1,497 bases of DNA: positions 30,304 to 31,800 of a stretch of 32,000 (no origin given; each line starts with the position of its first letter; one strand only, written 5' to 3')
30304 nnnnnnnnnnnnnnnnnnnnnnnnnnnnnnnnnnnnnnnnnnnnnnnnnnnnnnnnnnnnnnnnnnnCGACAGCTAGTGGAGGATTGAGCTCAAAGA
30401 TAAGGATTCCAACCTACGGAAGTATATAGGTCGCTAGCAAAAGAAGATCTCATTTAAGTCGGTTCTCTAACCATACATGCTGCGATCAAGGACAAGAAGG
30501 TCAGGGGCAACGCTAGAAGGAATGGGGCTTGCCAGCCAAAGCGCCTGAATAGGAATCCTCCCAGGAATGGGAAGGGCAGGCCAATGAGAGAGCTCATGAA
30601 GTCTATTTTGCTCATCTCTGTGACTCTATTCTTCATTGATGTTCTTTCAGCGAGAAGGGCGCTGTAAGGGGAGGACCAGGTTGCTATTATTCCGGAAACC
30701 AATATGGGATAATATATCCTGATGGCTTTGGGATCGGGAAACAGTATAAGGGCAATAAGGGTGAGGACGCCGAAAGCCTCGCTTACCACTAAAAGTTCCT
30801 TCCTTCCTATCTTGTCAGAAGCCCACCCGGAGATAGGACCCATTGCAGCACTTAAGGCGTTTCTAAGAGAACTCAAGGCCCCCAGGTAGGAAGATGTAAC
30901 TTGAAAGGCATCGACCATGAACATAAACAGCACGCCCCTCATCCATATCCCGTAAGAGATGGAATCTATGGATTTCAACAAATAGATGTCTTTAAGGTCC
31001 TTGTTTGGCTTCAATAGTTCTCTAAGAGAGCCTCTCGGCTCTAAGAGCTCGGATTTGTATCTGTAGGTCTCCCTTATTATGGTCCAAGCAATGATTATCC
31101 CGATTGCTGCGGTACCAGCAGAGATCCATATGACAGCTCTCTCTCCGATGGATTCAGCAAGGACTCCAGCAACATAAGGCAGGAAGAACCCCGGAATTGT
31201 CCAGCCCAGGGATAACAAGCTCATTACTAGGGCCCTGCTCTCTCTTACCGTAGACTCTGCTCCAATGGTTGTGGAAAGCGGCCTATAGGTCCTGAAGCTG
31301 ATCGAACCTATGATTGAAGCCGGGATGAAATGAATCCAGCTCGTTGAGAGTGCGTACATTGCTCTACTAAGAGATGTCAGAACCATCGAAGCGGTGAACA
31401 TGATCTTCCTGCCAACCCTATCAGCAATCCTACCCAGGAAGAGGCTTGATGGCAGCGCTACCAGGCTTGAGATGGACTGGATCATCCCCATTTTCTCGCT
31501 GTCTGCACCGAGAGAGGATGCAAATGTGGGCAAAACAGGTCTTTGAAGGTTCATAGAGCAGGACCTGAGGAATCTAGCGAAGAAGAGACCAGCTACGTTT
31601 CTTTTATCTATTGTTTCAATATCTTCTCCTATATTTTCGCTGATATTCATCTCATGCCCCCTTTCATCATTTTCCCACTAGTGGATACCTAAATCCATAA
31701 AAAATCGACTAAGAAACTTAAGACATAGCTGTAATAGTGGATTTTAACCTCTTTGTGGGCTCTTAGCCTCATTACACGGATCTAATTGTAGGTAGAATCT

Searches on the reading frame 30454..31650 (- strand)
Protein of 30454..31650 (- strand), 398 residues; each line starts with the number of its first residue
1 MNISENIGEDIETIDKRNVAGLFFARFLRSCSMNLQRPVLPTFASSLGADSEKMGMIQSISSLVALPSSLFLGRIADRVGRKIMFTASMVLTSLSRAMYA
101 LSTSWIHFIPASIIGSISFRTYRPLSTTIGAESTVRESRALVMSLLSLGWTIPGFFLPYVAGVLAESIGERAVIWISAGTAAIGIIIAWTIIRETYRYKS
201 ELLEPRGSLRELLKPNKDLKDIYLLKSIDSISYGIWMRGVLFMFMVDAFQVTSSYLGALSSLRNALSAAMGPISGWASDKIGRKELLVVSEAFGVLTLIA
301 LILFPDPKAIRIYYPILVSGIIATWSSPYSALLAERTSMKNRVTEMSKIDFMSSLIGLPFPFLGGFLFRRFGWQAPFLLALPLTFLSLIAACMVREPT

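Call 35: search_protein_families(library=pfam, proteins=[window:30454-31650:-], max_evalue=0.001)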
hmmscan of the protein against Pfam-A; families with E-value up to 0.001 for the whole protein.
window:30454-31650:- (398 aa): 3 families
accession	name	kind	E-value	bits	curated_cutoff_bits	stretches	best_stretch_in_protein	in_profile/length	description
PF07690.21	MFS_1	-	5.4e-43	147.7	33.4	2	22-215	1-202/347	Major Facilitator Superfamily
PF00083.30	Sugar_tr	-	1e-10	41.6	22.3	1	50-211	44-213/452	Sugar (and other) transporter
PF12832.13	MFS_1_like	-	1.4e-07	31.4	25.2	1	11-147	206-343/373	MFS_1 like family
